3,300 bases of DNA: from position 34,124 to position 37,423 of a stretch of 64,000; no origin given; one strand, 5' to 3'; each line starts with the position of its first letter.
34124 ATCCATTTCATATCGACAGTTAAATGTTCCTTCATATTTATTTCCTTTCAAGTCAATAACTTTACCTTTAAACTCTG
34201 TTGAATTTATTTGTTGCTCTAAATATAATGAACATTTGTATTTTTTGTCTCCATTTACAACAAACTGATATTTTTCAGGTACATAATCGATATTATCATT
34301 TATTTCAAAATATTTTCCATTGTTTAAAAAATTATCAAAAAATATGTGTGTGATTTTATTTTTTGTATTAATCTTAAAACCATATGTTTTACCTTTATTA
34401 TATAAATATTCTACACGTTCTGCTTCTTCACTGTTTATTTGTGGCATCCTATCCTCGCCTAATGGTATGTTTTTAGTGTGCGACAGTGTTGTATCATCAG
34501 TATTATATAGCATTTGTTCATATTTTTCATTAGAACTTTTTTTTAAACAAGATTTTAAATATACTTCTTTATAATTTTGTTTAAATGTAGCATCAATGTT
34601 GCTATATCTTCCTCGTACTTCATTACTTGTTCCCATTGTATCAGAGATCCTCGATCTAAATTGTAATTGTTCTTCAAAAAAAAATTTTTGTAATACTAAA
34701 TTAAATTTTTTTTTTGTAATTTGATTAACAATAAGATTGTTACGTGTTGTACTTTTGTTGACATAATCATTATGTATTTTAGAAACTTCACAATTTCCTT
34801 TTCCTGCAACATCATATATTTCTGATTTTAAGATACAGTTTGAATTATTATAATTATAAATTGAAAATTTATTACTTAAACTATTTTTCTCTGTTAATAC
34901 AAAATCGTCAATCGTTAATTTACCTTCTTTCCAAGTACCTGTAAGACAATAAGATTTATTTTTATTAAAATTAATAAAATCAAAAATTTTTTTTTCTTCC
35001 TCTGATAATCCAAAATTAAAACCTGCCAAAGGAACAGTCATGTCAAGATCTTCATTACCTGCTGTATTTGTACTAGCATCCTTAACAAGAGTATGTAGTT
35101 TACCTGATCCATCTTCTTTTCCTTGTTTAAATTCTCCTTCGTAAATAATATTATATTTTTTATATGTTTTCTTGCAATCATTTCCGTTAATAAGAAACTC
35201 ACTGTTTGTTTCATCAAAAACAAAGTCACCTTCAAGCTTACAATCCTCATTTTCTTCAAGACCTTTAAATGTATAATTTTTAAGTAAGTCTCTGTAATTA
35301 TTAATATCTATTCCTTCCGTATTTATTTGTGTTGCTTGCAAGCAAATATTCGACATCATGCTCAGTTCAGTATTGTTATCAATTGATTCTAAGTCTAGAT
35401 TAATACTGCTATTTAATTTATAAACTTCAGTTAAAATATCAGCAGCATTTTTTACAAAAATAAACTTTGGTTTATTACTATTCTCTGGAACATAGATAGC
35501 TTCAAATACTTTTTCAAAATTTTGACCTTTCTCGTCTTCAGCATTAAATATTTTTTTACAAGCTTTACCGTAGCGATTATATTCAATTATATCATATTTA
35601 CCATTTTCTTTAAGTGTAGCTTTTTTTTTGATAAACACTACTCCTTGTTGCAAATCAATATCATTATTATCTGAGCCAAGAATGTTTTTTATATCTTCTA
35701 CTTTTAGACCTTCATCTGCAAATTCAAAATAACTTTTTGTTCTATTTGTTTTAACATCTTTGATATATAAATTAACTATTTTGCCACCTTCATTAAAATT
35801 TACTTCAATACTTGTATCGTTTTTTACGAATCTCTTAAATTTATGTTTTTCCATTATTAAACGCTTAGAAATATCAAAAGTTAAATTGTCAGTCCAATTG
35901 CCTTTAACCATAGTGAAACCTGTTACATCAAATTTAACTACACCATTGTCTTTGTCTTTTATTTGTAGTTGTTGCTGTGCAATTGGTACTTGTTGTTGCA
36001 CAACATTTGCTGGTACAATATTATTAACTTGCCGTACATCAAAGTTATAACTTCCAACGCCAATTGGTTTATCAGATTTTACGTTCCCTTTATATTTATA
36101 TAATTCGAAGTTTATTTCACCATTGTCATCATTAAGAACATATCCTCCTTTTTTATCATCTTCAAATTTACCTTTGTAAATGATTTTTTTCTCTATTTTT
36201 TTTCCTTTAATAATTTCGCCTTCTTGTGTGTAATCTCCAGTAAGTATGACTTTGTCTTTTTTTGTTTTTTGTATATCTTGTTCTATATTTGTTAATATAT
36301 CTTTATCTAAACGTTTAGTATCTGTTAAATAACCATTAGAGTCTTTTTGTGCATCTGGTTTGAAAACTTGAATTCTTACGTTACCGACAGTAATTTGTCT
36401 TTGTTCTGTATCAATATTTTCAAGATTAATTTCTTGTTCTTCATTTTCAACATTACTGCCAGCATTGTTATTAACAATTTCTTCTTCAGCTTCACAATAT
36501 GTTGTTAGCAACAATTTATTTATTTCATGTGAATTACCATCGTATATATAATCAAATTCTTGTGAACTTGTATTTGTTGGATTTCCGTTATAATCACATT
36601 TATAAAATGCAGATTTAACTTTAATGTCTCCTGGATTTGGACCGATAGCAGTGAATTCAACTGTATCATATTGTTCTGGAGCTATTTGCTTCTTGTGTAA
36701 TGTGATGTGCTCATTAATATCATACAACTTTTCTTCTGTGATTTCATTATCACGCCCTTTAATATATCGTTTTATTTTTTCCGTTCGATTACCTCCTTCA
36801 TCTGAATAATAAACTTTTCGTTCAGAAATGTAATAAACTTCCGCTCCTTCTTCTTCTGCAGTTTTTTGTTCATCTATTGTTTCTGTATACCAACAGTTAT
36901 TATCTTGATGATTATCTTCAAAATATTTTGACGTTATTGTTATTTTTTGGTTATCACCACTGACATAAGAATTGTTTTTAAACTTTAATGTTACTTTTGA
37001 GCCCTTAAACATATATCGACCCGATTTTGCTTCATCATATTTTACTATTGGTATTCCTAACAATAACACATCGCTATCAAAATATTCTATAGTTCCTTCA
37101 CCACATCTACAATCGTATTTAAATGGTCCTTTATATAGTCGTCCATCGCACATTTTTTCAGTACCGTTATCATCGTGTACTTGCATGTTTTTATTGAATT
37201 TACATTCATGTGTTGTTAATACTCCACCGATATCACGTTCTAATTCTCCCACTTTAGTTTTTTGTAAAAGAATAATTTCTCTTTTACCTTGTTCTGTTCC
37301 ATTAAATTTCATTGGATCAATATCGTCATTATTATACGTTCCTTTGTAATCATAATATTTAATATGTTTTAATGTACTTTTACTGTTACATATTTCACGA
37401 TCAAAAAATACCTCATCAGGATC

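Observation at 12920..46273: Single 33.35-kb ORF encoding an 11,117-aa protein occupies half the window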

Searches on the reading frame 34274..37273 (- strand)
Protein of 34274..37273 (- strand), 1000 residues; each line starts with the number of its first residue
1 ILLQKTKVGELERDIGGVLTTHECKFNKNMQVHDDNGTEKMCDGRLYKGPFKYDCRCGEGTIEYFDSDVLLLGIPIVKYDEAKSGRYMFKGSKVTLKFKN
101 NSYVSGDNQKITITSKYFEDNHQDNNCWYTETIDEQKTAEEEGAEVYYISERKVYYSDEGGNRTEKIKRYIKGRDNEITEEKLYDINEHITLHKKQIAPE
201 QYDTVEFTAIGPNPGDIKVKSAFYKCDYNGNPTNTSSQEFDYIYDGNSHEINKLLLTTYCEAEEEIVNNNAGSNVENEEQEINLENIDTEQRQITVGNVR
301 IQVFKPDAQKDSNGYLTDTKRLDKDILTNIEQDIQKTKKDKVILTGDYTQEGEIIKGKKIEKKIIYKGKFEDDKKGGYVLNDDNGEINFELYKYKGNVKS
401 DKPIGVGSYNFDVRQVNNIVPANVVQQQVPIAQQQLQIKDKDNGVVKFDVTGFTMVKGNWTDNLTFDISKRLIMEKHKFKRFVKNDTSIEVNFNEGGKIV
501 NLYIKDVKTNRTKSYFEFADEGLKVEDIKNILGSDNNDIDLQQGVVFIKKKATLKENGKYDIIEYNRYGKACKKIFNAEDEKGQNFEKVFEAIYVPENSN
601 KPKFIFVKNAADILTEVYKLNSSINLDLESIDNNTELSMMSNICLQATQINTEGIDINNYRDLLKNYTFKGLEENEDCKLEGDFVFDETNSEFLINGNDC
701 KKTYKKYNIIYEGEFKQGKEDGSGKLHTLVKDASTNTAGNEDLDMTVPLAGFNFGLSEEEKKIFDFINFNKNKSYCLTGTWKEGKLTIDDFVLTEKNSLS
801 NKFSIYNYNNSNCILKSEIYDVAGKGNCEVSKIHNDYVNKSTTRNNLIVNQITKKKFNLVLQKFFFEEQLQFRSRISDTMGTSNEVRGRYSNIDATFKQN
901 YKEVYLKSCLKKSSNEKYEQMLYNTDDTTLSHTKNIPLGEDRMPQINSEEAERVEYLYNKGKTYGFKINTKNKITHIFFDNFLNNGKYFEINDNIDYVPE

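Call 5: search_protein_families(library=pfam, proteins=[window:34274-37273:-], max_evalue=0.01)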
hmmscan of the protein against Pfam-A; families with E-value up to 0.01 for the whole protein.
window:34274-37273:- (1000 aa): 0 families

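Call 63: search_protein_families(library=pfam, proteins=[window:34274-37273:-], max_evalue=10)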
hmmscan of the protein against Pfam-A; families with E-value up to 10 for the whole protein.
window:34274-37273:- (1000 aa): 2 families
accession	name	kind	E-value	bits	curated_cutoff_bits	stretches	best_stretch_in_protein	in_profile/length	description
PF02493.26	MORN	-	0.021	15.1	22.5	1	711-727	1-17/23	MORN repeat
PF09458.16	H_lectin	-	8.3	7.1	24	0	836-864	24-52/67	H-type lectin domain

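Call 64: search_protein_families(library=ncbifam, proteins=[window:34274-37273:-], max_evalue=1)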
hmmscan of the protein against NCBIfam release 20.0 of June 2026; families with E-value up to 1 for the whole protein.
window:34274-37273:- (1000 aa): 0 families
